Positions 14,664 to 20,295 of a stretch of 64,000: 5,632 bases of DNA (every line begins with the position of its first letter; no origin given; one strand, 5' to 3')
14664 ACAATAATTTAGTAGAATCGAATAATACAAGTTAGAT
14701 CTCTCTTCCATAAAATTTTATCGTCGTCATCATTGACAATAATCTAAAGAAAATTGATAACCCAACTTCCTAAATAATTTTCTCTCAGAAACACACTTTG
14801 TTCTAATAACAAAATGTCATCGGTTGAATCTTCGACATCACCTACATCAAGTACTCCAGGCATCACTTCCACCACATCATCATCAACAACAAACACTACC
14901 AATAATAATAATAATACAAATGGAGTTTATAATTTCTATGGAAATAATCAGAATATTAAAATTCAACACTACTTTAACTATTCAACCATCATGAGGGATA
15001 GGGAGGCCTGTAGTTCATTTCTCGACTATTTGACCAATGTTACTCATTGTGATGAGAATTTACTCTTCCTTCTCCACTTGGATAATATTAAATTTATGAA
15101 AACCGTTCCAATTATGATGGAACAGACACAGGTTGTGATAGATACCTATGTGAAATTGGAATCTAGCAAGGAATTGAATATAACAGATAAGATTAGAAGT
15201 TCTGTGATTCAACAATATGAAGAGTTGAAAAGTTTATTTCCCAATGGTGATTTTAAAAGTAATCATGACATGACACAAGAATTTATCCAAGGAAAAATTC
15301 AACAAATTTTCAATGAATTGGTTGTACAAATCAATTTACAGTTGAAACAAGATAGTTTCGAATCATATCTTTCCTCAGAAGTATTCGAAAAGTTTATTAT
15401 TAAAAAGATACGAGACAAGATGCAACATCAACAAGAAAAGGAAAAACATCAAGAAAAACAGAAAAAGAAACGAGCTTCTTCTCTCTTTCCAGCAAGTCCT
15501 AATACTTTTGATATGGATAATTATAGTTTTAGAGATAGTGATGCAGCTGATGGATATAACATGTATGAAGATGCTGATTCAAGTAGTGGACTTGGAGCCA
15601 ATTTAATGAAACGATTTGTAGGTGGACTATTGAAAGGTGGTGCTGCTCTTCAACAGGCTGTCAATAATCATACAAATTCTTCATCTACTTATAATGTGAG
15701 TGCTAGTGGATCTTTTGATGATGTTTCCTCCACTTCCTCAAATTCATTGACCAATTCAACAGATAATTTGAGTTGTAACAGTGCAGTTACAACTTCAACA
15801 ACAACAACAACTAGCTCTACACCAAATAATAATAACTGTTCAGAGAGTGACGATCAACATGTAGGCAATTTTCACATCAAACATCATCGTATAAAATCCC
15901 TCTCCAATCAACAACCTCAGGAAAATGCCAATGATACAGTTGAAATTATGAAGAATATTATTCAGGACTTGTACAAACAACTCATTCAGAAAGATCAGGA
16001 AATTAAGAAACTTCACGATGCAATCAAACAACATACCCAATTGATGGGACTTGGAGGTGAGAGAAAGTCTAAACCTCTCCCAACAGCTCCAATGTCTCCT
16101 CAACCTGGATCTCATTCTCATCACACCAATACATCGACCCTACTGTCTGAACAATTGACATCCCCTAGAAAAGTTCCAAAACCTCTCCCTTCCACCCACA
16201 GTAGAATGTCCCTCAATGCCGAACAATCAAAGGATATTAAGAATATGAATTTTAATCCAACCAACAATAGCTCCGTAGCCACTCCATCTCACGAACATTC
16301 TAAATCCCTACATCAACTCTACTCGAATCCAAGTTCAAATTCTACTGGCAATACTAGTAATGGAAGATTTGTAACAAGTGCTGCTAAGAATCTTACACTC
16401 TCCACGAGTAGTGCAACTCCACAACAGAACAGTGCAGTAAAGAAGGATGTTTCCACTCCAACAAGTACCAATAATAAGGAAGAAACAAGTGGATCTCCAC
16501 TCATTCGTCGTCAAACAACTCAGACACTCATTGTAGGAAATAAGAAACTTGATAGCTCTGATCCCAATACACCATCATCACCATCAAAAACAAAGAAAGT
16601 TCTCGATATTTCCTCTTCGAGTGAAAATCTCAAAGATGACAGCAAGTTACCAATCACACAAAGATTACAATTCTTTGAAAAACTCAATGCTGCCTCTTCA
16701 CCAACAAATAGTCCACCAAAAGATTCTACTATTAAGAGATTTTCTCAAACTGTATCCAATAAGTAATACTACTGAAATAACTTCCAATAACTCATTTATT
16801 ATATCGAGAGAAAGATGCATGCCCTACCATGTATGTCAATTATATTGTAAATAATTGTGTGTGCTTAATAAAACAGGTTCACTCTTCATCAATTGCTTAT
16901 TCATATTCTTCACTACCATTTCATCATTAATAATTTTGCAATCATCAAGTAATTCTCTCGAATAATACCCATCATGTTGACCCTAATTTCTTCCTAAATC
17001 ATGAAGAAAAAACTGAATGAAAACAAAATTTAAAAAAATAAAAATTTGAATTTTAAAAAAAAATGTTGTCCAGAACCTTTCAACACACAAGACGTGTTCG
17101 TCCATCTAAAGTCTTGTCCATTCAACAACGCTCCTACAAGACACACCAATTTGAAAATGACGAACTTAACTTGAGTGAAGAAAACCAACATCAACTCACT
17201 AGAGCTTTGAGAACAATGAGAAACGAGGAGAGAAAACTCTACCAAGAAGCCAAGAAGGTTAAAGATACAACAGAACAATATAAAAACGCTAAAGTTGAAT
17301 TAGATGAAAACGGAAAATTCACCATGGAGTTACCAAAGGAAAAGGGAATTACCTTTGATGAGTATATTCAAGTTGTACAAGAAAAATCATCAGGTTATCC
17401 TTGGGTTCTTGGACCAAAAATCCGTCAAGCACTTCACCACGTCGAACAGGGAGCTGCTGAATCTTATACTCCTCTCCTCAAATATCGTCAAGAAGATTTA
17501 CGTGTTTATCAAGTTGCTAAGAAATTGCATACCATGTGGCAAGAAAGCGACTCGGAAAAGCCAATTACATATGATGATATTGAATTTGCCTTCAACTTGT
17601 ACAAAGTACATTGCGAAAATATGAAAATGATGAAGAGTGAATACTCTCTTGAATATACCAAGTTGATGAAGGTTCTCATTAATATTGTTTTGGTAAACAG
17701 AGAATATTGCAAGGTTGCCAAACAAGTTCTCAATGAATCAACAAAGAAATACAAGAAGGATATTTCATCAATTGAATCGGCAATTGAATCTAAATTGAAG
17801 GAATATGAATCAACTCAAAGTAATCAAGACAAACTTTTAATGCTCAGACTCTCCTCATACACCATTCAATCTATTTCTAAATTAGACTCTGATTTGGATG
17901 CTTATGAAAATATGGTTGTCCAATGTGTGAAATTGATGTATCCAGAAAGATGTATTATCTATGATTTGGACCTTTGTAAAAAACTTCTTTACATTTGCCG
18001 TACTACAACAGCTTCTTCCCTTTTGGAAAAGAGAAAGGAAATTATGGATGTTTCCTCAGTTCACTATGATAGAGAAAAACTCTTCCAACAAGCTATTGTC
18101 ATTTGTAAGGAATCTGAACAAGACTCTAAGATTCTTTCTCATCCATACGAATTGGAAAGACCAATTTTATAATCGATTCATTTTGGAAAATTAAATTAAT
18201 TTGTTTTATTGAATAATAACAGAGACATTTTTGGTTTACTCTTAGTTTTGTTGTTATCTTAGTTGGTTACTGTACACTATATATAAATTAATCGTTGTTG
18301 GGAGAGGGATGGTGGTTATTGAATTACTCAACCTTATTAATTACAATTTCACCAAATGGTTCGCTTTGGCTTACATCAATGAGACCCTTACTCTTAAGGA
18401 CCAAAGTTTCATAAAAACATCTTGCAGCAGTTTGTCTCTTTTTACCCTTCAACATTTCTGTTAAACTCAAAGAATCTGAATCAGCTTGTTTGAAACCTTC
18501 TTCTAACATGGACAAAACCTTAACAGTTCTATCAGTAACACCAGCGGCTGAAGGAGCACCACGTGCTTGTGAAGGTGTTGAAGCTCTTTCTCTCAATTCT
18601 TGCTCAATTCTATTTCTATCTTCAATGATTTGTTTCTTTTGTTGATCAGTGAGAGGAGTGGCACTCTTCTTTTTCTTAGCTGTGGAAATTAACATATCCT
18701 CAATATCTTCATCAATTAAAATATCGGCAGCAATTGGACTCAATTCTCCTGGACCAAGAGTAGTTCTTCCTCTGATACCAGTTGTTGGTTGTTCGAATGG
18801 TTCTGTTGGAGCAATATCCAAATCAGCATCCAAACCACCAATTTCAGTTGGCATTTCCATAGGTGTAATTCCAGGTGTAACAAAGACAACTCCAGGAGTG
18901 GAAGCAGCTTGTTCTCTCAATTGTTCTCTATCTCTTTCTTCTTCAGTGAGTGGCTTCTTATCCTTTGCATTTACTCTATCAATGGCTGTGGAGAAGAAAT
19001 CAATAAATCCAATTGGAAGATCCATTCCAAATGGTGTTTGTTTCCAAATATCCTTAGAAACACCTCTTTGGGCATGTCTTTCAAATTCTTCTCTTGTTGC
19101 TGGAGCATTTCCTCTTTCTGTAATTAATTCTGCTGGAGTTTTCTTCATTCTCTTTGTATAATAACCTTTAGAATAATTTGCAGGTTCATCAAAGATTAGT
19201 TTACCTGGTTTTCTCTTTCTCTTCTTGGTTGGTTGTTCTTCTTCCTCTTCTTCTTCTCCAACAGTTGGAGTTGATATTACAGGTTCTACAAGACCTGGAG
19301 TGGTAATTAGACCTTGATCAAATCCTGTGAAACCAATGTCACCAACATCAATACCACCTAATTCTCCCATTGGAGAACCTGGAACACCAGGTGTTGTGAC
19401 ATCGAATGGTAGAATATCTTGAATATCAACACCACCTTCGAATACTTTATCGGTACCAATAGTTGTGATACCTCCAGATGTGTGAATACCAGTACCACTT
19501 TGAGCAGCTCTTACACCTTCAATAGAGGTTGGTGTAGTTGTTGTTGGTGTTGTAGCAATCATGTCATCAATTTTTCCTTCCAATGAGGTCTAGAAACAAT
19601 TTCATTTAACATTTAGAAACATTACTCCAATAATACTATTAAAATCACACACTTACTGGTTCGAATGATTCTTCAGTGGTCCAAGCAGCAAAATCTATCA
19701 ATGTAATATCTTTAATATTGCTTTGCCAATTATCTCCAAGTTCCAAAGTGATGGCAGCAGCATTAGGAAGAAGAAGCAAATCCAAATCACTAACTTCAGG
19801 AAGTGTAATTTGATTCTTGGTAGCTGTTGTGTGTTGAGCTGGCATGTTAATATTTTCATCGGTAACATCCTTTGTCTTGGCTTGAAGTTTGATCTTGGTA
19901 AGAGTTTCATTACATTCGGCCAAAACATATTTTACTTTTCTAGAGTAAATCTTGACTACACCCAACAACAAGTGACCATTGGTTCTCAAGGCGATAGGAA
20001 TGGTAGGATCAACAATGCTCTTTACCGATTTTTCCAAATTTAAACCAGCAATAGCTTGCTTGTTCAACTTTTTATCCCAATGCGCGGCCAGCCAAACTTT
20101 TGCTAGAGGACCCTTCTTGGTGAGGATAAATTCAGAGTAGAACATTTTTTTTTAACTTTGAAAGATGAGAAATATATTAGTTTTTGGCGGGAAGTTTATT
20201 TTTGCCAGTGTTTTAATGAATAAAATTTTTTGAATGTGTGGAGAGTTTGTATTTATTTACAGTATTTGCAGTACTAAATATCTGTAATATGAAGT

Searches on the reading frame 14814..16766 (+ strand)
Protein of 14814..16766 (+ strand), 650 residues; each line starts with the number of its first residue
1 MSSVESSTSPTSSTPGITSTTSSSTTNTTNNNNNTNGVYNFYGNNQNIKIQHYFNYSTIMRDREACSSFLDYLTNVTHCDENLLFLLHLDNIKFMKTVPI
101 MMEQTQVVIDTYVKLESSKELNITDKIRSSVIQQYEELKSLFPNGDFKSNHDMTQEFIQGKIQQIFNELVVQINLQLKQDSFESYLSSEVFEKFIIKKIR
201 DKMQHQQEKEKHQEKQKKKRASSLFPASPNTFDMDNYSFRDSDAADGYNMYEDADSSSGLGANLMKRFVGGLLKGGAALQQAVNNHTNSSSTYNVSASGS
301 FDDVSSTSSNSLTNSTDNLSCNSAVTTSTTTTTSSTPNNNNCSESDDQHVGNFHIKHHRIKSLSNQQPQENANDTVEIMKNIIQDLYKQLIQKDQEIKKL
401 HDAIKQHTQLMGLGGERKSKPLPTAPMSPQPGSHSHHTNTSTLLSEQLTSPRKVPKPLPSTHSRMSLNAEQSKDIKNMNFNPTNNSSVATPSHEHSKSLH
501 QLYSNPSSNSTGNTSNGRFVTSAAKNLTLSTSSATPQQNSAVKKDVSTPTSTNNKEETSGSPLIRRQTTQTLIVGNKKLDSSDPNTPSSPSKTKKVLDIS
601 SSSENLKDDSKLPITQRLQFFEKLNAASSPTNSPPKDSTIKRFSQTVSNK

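Call 56: search_protein_families(library=pfam, max_evalue=0.01, proteins=[window:14814-16766:+])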
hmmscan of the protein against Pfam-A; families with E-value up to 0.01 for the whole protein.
window:14814-16766:+ (650 aa): 1 family
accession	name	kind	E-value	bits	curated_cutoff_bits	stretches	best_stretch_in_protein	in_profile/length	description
PF00615.24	RGS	-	1.6e-10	41.8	23.9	1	56-194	2-117/117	Regulator of G protein signaling domain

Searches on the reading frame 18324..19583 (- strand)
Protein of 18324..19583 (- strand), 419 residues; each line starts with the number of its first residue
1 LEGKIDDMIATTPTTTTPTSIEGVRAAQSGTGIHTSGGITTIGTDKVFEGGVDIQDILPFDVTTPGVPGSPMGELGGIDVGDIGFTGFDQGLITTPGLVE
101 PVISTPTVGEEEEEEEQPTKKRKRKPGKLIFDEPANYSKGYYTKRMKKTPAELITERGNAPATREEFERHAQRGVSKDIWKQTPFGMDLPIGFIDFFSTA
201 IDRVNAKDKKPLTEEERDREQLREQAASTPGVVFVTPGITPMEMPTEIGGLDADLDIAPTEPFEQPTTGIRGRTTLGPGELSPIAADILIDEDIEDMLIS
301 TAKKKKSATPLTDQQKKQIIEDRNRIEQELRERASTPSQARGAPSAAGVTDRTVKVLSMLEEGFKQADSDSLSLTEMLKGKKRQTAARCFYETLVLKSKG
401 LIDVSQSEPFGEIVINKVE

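Call 56: search_protein_families(library=pfam, max_evalue=0.01, proteins=[window:18324-19583:-])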
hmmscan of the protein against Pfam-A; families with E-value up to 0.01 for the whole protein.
window:18324-19583:- (419 aa): 1 family
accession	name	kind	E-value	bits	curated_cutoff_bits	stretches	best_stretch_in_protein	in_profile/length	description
PF04824.21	Rad21_Rec8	-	6.3e-17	61.1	22.7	1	369-416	3-50/55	Conserved region of Rad21 / Rec8 like protein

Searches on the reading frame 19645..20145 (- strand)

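Call 56: search_protein_families(library=pfam, max_evalue=0.01, proteins=[window:19645-20145:-])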
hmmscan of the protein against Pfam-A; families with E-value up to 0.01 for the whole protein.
window:19645-20145:- (166 aa): 2 families
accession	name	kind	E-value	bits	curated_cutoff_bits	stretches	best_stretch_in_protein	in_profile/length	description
PF04825.18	Rad21_Rec8_N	-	2.3e-39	134.4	23.1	1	1-109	1-107/110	N terminus of Rad21 / Rec8 like protein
PF06278.16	CNDH2_N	-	0.0033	17.9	32.3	1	59-106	54-101/117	Condensin II complex subunit CAP-H2 or CNDH2, N-terminal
